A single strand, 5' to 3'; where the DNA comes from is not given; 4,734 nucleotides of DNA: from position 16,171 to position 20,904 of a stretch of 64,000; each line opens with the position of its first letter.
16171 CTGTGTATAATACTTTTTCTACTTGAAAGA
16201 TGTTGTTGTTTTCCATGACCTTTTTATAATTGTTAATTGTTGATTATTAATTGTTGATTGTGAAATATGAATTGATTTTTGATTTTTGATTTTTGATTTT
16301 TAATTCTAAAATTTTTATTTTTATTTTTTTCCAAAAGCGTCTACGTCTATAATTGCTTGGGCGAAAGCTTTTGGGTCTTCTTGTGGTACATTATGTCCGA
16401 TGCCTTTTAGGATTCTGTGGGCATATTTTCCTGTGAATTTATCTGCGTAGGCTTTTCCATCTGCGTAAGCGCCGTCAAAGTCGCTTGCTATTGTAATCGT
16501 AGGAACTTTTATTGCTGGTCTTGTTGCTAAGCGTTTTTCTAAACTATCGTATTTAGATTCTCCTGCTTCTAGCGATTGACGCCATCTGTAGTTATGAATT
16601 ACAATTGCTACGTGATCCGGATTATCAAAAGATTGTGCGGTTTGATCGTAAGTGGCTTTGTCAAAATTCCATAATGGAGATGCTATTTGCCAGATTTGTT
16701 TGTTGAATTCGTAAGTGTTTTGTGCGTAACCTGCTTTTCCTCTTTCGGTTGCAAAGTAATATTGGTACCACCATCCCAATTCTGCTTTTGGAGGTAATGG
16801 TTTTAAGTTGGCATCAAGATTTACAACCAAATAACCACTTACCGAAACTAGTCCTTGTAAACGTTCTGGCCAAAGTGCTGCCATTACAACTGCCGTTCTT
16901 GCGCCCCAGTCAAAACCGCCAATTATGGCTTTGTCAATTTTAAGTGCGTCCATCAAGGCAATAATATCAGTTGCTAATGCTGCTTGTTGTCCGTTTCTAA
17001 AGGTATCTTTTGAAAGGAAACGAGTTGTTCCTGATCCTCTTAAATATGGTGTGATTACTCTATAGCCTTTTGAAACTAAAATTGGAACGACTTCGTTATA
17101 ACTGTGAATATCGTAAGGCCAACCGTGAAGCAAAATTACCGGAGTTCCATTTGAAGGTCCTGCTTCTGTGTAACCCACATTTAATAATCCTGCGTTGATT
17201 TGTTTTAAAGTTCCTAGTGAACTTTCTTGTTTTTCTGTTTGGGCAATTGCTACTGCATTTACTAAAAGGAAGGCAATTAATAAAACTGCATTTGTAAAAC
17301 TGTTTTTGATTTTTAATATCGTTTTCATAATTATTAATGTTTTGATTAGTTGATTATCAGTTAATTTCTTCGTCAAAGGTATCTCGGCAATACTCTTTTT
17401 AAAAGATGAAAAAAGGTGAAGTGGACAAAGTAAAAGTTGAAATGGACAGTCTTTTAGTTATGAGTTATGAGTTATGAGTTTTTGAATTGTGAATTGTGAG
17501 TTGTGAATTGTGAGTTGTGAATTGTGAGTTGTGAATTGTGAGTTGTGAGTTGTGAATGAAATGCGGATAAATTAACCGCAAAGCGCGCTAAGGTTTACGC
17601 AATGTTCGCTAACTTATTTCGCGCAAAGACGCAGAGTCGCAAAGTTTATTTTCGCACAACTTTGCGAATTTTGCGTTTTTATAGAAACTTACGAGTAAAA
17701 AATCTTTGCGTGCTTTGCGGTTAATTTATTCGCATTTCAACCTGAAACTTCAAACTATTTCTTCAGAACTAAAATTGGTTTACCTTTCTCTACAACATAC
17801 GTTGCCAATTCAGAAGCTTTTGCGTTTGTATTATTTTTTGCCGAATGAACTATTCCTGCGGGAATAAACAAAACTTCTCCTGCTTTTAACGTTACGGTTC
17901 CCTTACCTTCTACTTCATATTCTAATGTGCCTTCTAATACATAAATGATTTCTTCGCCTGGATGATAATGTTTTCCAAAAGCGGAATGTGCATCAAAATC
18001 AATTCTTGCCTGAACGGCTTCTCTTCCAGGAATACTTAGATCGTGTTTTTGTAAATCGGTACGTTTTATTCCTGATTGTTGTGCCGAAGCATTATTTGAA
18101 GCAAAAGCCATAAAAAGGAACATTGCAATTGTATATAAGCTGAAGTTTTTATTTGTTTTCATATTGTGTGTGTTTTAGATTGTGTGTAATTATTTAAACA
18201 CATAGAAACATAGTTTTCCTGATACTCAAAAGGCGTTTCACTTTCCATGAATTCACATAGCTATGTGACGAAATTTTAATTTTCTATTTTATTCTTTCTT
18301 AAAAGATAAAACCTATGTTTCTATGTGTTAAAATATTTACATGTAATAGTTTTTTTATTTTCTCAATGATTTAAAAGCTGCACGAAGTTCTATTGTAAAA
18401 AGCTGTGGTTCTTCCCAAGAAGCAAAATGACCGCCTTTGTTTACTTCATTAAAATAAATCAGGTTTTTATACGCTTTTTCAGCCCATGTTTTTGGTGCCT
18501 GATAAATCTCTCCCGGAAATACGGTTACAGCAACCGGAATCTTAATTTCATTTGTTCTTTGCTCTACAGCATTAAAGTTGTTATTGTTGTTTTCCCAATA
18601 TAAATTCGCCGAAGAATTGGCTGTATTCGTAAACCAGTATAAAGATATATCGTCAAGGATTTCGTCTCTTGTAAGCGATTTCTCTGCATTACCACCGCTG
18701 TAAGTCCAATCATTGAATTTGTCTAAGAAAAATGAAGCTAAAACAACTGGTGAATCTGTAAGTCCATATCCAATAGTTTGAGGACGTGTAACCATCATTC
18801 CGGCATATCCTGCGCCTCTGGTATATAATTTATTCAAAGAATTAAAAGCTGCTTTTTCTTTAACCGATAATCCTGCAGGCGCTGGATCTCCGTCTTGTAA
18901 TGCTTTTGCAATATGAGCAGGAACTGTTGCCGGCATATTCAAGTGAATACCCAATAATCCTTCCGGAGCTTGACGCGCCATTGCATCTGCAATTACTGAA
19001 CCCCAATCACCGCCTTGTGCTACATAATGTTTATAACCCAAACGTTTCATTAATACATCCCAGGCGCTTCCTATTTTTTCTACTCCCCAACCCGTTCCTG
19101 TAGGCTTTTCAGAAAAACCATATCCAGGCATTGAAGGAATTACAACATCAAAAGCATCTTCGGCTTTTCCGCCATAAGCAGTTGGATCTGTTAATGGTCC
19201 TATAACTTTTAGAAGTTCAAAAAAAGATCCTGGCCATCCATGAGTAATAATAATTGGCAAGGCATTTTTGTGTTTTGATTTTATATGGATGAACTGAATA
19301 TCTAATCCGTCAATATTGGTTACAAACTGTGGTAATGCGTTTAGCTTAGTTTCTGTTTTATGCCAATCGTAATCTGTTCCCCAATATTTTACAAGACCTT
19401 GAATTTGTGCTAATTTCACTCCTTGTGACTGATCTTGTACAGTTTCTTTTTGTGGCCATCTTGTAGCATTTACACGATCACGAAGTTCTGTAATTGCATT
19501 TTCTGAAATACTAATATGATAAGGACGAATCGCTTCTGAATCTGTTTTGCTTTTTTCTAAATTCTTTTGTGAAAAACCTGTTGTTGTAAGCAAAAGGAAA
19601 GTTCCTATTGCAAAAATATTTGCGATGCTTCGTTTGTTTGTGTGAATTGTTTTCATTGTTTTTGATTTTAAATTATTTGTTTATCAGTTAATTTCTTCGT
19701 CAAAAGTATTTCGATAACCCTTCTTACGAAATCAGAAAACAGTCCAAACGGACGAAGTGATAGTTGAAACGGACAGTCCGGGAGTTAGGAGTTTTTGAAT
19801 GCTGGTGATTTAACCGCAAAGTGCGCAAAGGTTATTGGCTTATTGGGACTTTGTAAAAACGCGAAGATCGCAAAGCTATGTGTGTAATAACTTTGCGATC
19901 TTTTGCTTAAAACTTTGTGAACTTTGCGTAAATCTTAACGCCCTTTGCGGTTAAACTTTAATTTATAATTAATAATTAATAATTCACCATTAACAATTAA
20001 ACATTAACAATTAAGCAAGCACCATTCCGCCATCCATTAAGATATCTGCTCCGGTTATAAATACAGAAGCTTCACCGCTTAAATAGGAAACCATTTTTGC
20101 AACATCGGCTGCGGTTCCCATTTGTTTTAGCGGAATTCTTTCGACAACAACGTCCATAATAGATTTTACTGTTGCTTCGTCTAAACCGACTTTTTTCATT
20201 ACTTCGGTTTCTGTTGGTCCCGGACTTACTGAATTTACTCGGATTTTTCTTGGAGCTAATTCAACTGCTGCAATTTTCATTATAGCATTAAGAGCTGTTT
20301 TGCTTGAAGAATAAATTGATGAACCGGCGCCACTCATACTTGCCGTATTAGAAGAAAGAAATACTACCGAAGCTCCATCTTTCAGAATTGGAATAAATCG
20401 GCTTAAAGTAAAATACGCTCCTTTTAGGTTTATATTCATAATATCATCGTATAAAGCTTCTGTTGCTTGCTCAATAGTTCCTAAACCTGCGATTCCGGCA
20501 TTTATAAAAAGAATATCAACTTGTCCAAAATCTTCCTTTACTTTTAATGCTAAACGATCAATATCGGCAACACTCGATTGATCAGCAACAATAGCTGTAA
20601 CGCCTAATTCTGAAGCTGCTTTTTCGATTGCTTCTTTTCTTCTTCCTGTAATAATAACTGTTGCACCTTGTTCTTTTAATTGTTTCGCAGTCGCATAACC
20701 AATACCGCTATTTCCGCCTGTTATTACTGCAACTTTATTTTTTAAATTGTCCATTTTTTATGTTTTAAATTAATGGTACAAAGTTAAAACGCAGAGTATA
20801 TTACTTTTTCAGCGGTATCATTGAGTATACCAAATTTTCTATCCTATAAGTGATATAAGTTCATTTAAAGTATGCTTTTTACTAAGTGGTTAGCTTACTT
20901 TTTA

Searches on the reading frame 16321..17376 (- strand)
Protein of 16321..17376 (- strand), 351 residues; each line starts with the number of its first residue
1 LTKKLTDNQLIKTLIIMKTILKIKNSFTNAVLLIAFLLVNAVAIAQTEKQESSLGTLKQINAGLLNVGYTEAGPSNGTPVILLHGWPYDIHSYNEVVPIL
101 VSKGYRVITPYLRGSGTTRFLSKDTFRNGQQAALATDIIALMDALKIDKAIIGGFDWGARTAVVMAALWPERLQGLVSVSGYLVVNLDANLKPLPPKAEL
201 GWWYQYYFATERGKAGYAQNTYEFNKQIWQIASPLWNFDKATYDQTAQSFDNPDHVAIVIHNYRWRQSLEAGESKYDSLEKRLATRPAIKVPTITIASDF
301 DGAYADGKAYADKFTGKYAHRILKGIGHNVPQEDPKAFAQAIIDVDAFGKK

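Call 62: search_protein_families(library=pfam, proteins=[window:16321-17376:-], max_evalue=0.00001)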
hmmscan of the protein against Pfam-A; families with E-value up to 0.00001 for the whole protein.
window:16321-17376:- (351 aa): 2 families
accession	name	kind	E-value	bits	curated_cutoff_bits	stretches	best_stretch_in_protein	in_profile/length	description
PF00561.26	Abhydrolase_1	-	6.2e-19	69.1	25.8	1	79-209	2-129/245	alpha/beta hydrolase fold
PF12697.13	Abhydrolase_6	-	2.8e-10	41.7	26.3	1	80-341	1-217/217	Alpha/beta hydrolase family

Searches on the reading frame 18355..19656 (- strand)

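Call 62: search_protein_families(library=pfam, proteins=[window:18355-19656:-], max_evalue=0.00001)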
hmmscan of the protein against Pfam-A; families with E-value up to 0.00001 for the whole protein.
window:18355-19656:- (433 aa): 2 families
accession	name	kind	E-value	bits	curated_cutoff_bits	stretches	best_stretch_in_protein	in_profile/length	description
PF06441.18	EHN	-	3.6e-37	127.3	22.8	1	43-147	1-106/107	Epoxide hydrolase N terminus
PF00561.26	Abhydrolase_1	-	6.9e-13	49.3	25.8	1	134-257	2-117/245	alpha/beta hydrolase fold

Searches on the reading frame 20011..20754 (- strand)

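Call 62: search_protein_families(library=pfam, proteins=[window:20011-20754:-], max_evalue=0.00001)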
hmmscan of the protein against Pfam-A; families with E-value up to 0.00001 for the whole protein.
window:20011-20754:- (247 aa): 4 families
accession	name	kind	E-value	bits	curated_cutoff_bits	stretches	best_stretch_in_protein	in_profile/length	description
PF13561.12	adh_short_C2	-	9.9e-57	192.7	27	1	15-244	5-235/236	Enoyl-(Acyl carrier protein) reductase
PF00106.31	adh_short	-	4.9e-47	160.4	26.6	1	7-192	1-193/195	short chain dehydrogenase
PF08659.16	KR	-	2.1e-11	44.5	22.6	1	10-160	4-161/180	KR domain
PF23441.1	SDR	-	5e-09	36.4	27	1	3-246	4-257/258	SDR-like rossmann domain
